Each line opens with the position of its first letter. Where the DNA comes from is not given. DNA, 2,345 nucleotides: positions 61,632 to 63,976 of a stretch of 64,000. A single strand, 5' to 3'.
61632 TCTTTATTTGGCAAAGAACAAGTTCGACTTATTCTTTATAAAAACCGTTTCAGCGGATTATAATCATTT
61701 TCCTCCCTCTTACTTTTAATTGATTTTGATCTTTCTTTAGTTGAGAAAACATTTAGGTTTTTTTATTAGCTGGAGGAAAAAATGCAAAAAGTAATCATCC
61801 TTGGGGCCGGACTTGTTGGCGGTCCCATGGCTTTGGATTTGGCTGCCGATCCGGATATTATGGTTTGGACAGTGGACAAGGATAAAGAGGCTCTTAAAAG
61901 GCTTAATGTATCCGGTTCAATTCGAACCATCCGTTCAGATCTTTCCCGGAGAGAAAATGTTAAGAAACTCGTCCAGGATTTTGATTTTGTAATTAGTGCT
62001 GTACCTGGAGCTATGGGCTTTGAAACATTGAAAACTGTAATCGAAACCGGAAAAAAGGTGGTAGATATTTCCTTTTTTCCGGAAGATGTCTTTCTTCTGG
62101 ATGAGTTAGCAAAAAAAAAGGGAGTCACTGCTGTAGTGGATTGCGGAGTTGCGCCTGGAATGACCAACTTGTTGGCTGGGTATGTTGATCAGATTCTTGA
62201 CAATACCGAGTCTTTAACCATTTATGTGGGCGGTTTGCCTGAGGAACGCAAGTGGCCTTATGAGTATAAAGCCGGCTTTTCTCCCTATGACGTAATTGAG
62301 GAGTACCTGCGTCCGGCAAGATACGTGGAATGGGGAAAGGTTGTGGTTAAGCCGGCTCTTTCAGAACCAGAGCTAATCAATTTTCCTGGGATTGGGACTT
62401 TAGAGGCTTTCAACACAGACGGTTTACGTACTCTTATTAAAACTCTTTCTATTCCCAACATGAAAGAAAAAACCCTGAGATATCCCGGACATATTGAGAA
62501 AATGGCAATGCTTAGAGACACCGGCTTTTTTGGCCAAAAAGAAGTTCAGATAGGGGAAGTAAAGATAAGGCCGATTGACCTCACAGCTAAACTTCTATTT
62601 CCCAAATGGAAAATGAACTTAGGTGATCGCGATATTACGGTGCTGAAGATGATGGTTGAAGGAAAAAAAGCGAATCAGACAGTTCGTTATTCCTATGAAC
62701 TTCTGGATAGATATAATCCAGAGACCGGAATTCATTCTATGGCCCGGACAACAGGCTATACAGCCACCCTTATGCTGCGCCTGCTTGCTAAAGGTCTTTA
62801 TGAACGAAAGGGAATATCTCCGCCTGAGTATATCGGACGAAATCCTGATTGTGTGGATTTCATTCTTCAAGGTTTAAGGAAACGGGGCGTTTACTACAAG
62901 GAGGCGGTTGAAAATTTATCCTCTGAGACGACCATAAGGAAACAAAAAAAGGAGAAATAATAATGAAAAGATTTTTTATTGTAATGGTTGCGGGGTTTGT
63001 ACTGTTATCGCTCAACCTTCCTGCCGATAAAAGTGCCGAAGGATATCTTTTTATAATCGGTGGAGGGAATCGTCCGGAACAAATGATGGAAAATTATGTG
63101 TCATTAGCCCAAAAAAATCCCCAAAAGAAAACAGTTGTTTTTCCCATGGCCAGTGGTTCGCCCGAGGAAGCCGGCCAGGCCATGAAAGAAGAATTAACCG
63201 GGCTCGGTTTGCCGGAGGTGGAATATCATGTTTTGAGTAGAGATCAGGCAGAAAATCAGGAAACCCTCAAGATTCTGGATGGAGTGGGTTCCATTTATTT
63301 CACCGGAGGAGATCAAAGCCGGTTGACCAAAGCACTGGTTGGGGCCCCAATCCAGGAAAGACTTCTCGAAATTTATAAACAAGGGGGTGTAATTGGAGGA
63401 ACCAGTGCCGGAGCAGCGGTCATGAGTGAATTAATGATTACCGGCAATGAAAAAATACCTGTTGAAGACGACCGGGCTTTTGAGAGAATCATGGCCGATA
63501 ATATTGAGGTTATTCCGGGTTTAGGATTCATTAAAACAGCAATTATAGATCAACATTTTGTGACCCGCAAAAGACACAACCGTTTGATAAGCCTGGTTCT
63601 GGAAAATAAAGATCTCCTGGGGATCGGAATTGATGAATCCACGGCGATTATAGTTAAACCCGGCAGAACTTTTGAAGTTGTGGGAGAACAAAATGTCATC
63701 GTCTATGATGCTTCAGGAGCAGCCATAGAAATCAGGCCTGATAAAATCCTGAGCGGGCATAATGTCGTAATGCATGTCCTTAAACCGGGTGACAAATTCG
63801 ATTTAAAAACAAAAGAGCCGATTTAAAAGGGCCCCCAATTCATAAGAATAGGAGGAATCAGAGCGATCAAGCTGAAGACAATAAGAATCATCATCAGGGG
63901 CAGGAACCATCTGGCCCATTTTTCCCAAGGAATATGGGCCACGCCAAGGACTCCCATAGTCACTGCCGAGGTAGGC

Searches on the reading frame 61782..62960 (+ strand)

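Call 65: search_protein_families(library=pfam, proteins=[window:61782-62960:+], max_evalue=0.00001)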
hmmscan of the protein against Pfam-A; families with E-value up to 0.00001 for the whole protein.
window:61782-62960:+ (392 aa): 3 families
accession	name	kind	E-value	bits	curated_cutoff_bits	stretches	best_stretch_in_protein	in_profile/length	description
PF16653.10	Sacchrp_dh_C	-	4.1e-46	158.7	31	1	122-370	1-265/265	Saccharopine dehydrogenase C-terminal domain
PF03435.24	Sacchrp_dh_NADP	-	3.2e-16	60.3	25.1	1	4-118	1-129/129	Saccharopine dehydrogenase NADP binding domain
PF01262.27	AlaDh_PNT_C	-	3.9e-06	26.9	23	1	3-76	30-104/214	Alanine dehydrogenase/PNT, C-terminal domain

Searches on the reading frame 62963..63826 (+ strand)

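Call 65: search_protein_families(library=pfam, proteins=[window:62963-63826:+], max_evalue=0.00001)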
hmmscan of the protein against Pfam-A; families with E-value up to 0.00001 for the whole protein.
window:62963-63826:+ (287 aa): 1 family
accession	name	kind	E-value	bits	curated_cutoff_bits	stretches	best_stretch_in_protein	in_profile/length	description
PF03575.23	Peptidase_S51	-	5.9e-20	72.3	23.9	1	29-233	1-200/206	Peptidase family S51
